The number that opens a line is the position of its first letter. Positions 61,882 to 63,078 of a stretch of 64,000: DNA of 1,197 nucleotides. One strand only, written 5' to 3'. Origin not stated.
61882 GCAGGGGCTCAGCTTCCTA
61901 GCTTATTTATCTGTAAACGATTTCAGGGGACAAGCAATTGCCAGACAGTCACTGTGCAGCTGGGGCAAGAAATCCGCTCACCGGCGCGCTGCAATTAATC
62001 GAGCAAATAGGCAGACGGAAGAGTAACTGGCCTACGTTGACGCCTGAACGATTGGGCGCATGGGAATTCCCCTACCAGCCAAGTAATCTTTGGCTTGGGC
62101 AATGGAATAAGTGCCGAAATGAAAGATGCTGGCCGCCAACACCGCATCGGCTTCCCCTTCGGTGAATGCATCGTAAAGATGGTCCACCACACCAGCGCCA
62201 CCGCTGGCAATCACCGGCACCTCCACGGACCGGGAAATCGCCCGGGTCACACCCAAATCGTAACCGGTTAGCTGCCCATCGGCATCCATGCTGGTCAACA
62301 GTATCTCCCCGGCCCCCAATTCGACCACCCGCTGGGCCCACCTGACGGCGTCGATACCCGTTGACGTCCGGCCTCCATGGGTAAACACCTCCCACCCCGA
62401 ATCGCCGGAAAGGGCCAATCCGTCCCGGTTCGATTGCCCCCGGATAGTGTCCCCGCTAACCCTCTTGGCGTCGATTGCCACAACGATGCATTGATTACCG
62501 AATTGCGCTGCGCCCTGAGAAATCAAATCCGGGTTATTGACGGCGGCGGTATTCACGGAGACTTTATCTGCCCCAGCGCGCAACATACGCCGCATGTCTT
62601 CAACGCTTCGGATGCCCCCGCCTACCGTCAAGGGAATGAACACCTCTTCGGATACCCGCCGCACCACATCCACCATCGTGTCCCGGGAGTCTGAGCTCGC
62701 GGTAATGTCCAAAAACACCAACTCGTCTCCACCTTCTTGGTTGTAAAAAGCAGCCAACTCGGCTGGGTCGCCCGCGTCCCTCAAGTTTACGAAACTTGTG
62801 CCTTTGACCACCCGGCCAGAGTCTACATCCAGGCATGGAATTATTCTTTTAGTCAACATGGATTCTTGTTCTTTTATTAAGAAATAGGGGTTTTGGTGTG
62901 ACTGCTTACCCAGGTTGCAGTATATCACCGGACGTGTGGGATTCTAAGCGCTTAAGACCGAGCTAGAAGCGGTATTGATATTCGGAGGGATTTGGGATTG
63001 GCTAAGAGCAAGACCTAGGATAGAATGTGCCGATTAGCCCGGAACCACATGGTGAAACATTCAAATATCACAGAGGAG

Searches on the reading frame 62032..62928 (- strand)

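Call 64: search_protein_families(library=ncbifam, proteins=[window:62032-62928:-], max_evalue=1e-8)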
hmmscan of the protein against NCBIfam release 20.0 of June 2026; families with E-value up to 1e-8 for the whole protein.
window:62032-62928:- (298 aa): 12 families
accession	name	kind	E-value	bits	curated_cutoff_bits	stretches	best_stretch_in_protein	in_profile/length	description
TIGR00735.1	hisF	equivalog_domain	1.6e-114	381.5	294.55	1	24-291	1-254/254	imidazole glycerol phosphate synthase subunit HisF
TIGR03572.1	WbuZ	equivalog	2.6e-80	269.1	299.7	1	24-271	1-232/232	glycosyl amidation-associated protein WbuZ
NF038364.1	AglZ_HisF2_fam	equivalog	4.7e-64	216.1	310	1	25-272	1-231/248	AglZ/HisF2 family acetamidino modification protein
NF010112.0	PRK13585.1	equivalog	1.4e-39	136.1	243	2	28-156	4-134/241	1-(5-phosphoribosyl)-5-[(5-phosphoribosylamino)methylideneamino]imidazole-4-carboxamide isomerase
TIGR00007.1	TIGR00007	equivalog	6.1e-34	117.6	228.95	1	29-264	1-217/231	1-(5-phosphoribosyl)-5-[(5-phosphoribosylamino)methylideneamino]imidazole-4-carboxamide isomerase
TIGR01919.1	hisA-trpF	equivalog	6.2e-18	65.2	306.45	1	29-254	5-211/243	bifunctional 1-(5-phosphoribosyl)-5-((5-phosphoribosylamino)methylideneamino)imidazole-4-carboxamide isomerase/phosphoribosylanthranilate is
NF010114.0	PRK13587.1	equivalog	5.5e-14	52.4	305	1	57-246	35-202/234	1-(5-phosphoribosyl)-5-((5-phosphoribosylamino)methylideneamino)imidazole-4-carboxamide isomerase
NF010113.0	PRK13586.1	equivalog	5.6e-14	52.4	238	1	28-165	3-141/232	1-(5-phosphoribosyl)-5-((5-phosphoribosylamino)methylideneamino)imidazole-4-carboxamide isomerase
NF010712.0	PRK14114.1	equivalog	2.9e-12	46.6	327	0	184-254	136-206/241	1-(5-phosphoribosyl)-5-((5-phosphoribosylamino)methylideneamino)imidazole-4-carboxamide isomerase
NF003156.0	PRK04128.1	equivalog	2.9e-11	43.7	285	1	28-156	3-129/231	1-(5-phosphoribosyl)-5-((5-phosphoribosylamino)methylideneamino)imidazole-4-carboxamide isomerase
TIGR01768.1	GGGP-family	subfamily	1.4e-09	37.8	113.25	1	62-132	144-214/224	geranylgeranylglyceryl phosphate synthase family protein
NF003198.0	PRK04169.1-2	subfamily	2.2e-09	36.8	247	0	64-135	165-235/249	geranylgeranylglyceryl/heptaprenylglyceryl phosphate synthase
